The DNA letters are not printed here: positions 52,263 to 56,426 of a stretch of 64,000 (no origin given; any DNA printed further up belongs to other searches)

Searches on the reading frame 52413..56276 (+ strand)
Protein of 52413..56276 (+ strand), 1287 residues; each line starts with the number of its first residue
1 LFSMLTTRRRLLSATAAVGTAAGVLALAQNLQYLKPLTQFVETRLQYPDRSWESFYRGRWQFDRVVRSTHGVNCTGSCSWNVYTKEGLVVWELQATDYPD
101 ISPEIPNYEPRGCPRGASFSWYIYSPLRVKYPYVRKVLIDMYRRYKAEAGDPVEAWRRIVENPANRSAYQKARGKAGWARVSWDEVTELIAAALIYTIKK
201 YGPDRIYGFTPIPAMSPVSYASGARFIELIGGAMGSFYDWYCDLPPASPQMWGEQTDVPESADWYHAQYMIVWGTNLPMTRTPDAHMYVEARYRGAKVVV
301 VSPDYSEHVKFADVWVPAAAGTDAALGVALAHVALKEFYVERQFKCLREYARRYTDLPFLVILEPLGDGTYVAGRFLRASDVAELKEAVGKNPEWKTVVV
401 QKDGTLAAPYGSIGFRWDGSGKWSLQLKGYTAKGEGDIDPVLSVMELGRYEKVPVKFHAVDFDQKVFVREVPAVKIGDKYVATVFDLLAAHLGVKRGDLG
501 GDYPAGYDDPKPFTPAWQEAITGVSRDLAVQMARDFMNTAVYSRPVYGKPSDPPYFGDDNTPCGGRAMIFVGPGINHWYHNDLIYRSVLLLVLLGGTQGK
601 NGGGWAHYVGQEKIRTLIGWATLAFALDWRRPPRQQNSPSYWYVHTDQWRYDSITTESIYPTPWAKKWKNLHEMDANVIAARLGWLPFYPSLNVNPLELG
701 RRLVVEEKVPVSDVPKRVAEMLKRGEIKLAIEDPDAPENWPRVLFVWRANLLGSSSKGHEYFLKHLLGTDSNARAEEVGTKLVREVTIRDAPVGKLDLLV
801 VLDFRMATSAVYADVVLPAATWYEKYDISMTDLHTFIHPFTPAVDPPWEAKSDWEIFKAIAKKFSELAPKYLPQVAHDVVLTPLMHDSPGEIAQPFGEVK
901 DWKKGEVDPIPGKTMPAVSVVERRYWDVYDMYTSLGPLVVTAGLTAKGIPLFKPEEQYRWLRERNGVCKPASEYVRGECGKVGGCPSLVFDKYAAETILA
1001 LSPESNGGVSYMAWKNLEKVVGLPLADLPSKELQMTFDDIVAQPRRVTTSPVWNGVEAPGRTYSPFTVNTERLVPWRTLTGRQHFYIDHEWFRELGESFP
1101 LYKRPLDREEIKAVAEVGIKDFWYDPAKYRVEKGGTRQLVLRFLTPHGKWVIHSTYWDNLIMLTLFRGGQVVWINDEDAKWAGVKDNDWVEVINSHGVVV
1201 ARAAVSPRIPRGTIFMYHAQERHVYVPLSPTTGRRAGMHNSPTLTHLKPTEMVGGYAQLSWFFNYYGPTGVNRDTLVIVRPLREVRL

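Call 6: search_protein_families(library=pfam, proteins=[window:52413-56276:+])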
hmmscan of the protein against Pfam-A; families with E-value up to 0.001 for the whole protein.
window:52413-56276:+ (1287 aa): 2 families
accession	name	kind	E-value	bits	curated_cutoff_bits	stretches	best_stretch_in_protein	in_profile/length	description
PF00384.28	Molybdopterin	-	3e-65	221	24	1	128-863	1-353/353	Molybdopterin oxidoreductase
PF01568.27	Molydop_binding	-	1.1e-19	70.9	26.8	1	1141-1253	1-103/110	Molydopterin dinucleotide binding domain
